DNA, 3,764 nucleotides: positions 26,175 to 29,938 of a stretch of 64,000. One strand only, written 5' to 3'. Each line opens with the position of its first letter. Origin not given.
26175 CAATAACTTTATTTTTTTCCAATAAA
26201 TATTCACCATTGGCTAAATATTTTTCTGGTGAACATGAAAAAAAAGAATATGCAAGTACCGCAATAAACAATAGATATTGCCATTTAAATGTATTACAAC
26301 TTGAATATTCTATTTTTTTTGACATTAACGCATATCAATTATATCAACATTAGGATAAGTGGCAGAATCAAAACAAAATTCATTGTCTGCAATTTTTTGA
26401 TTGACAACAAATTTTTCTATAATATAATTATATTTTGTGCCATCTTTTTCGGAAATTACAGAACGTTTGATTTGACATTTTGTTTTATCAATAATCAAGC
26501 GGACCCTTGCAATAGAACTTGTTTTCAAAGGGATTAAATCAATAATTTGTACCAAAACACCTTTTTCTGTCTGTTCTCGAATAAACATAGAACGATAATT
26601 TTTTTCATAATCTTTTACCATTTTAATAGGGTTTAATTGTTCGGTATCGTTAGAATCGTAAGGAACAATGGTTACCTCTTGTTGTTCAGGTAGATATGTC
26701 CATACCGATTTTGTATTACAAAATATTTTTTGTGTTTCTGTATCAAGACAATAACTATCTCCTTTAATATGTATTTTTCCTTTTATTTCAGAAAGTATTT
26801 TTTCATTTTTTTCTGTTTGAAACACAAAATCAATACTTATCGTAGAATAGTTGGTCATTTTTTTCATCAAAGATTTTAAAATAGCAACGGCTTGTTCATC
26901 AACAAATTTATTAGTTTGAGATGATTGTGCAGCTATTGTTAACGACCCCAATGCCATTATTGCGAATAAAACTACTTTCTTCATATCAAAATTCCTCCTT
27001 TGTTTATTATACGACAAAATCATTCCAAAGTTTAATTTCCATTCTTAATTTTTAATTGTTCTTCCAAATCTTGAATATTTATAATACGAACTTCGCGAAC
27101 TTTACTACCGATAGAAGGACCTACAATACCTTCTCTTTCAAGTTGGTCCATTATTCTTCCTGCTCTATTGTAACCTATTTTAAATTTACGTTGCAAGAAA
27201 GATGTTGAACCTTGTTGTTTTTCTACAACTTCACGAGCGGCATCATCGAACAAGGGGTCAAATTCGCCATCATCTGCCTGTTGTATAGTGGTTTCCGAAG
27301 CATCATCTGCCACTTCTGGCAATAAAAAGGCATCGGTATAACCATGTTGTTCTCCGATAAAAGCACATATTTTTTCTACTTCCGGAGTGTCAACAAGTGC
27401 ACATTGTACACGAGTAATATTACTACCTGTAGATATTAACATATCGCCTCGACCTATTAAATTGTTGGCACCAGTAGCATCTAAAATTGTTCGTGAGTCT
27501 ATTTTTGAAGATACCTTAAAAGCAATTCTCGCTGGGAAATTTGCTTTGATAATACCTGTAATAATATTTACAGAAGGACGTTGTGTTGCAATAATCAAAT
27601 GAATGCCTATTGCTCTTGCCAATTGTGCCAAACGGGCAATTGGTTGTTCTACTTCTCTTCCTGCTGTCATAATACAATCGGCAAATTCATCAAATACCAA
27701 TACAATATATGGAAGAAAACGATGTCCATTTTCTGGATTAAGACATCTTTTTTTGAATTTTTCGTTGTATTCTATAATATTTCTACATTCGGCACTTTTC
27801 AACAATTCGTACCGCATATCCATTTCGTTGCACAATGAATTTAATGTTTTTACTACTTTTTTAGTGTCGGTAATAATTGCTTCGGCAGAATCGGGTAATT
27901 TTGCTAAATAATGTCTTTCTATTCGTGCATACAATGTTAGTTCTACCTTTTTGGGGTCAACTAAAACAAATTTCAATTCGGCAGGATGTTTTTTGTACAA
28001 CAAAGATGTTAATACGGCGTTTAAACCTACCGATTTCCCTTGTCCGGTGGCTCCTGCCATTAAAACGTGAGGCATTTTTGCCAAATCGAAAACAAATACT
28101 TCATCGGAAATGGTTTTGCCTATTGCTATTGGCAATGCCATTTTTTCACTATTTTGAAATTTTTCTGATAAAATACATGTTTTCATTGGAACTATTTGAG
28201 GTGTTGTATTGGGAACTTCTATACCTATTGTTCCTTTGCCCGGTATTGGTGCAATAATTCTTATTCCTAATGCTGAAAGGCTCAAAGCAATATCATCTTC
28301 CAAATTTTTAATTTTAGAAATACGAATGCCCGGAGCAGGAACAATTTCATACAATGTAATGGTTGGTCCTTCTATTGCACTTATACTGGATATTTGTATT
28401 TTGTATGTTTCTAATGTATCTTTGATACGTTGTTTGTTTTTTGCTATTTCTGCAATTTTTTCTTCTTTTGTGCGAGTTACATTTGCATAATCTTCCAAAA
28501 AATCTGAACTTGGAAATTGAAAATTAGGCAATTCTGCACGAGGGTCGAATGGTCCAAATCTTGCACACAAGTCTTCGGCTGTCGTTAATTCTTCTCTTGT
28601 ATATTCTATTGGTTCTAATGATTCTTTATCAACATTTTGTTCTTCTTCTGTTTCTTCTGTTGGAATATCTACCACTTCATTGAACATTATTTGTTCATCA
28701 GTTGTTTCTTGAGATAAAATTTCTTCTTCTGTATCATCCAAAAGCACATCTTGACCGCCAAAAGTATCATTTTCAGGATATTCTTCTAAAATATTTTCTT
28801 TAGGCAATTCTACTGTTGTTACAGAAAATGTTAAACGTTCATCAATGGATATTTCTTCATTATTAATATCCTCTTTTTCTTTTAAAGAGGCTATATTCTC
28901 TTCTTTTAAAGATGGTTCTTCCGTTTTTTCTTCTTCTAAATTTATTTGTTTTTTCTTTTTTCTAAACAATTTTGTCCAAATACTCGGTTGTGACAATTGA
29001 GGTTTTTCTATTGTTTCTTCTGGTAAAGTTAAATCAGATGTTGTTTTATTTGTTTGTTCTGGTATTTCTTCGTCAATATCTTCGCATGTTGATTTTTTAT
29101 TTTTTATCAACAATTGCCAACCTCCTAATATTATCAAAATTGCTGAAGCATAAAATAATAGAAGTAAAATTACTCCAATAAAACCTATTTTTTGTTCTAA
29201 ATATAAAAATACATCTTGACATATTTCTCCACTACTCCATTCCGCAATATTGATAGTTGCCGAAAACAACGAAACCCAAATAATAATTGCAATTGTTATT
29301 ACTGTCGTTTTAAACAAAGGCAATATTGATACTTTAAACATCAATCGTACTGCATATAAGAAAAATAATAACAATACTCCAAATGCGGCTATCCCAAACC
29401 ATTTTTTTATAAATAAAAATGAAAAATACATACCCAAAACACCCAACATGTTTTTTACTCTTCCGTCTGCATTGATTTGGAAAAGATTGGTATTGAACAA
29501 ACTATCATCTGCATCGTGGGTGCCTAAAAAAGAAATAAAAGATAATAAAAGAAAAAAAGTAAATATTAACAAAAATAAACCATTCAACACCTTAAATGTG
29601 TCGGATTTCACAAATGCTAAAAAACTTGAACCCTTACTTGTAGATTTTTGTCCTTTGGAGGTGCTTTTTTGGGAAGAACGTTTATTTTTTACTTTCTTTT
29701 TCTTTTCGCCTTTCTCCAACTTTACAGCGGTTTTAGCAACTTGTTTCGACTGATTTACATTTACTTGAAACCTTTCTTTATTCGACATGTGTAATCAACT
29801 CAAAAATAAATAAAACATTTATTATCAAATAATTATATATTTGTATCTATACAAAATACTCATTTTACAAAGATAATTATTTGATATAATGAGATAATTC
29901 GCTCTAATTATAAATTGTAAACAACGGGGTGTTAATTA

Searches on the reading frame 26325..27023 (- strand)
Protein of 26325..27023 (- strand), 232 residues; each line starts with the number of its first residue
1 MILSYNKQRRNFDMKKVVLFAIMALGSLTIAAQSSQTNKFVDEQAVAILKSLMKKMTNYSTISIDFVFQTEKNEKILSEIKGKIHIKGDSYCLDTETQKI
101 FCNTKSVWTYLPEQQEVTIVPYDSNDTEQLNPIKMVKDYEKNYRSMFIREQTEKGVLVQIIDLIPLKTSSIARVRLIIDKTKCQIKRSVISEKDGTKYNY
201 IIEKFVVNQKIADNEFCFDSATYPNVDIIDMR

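Call 46: find_encoding_contigs(protein=window:26325-27023:-, flank=10000, max_places=10)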
Protein window:26325-27023:- (232 aa): 23 contigs read that carry it; 10 places shown.
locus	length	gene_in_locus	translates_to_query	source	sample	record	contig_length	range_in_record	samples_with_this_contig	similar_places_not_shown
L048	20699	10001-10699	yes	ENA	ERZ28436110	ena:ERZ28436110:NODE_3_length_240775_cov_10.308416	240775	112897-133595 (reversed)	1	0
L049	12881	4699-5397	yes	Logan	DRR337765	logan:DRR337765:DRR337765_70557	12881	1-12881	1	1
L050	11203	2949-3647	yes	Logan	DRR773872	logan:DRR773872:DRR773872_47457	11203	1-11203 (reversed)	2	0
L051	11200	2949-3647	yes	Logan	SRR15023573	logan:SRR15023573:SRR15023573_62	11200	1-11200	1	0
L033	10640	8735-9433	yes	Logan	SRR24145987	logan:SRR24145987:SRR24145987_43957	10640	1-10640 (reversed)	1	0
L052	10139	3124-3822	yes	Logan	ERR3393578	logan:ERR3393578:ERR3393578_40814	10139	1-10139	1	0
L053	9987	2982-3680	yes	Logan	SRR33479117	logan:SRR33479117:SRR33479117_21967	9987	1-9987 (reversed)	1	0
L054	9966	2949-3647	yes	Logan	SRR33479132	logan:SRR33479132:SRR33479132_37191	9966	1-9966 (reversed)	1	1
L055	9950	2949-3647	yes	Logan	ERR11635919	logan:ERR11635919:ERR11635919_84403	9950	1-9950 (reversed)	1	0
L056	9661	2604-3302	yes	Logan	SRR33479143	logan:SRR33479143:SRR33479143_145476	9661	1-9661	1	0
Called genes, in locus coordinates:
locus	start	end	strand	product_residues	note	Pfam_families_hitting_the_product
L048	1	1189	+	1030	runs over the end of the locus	PF21760:SecD_1st, PF22599:SecDF_P1_head, PF02355:SecD_SecF_C, PF07549:Sec_GG, PF02355:SecD_SecF_C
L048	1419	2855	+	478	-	PF13375:RnfC_N, PF01512:Complex1_51K, PF10531:SLBB (weak), PF13187:Fer4_9 (faint), PF13534:Fer4_17 (faint), PF00037:Fer4 (weak), PF12838:Fer4_7 (weak), PF13237:Fer4_10 (weak), +5 more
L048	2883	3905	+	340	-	PF03116:NQR2_RnfD_RnfE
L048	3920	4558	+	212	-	PF04205:FMN_bind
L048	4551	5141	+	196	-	PF02508:Rnf-Nqr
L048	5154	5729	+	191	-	PF02508:Rnf-Nqr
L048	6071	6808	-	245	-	PF02163:Peptidase_M50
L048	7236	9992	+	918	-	PF13491:FtsK_4TM, PF17854:FtsK_alpha, PF01580:FtsK_SpoIIIE, PF09397:FtsK_gamma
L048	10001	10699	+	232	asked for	PF16584:LolA_2 (weak), PF03548:LolA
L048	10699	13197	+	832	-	PF01103:Omp85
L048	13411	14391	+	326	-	PF00932:LTD, PF04277:OAD_gamma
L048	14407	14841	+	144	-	PF25984:BSH_YknX (faint), PF25973:BSH_CzcB (faint), PF25919:BSH_CusB (faint), PF26077:BSH_Fcp1 (faint), PF00364:Biotin_lipoyl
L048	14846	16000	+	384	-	PF03977:OAD_beta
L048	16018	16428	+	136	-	PF00903:Glyoxalase, PF13468:Glyoxalase_3 (weak), PF13669:Glyoxalase_4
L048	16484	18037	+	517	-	PF01039:Carboxyl_trans, PF03255:ACCA (weak)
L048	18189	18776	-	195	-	-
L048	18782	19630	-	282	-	-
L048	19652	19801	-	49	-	-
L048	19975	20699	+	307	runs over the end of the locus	PF28533:DUF8429, PF28532:DUF8428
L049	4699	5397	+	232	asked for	PF16584:LolA_2 (weak), PF03548:LolA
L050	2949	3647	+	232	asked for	PF16584:LolA_2 (weak), PF03548:LolA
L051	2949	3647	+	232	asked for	PF16584:LolA_2 (weak), PF03548:LolA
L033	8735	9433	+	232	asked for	PF16584:LolA_2 (weak), PF03548:LolA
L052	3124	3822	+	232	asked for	PF16584:LolA_2 (weak), PF03548:LolA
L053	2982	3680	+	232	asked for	PF16584:LolA_2 (weak), PF03548:LolA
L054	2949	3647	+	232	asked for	PF16584:LolA_2 (weak), PF03548:LolA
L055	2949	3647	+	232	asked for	PF16584:LolA_2 (weak), PF03548:LolA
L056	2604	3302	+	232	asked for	PF16584:LolA_2 (weak), PF03548:LolA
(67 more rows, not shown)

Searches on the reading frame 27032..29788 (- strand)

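Call 17: search_protein_families(library=pfam, proteins=[window:27032-29788:-], max_evalue=0.01)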
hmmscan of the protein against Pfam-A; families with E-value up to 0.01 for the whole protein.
window:27032-29788:- (918 aa): 5 families
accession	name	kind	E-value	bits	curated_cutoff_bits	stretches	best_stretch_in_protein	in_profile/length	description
PF01580.24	FtsK_SpoIIIE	-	1.6e-52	178.6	24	1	540-740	7-221/221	FtsK/SpoIIIE family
PF17854.6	FtsK_alpha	-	3e-30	104.8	22.9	1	425-527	1-101/101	FtsK alpha domain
PF09397.16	FtsK_gamma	-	1.6e-26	92.2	30.6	1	842-902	2-62/63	Ftsk gamma domain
PF13491.11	FtsK_4TM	-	1.7e-08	34.8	23.1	1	68-225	7-162/171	4TM region of DNA translocase FtsK/SpoIIIE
PF12846.13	AAA_10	-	0.0074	15.8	27.5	0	572-615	21-60/362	AAA-like domain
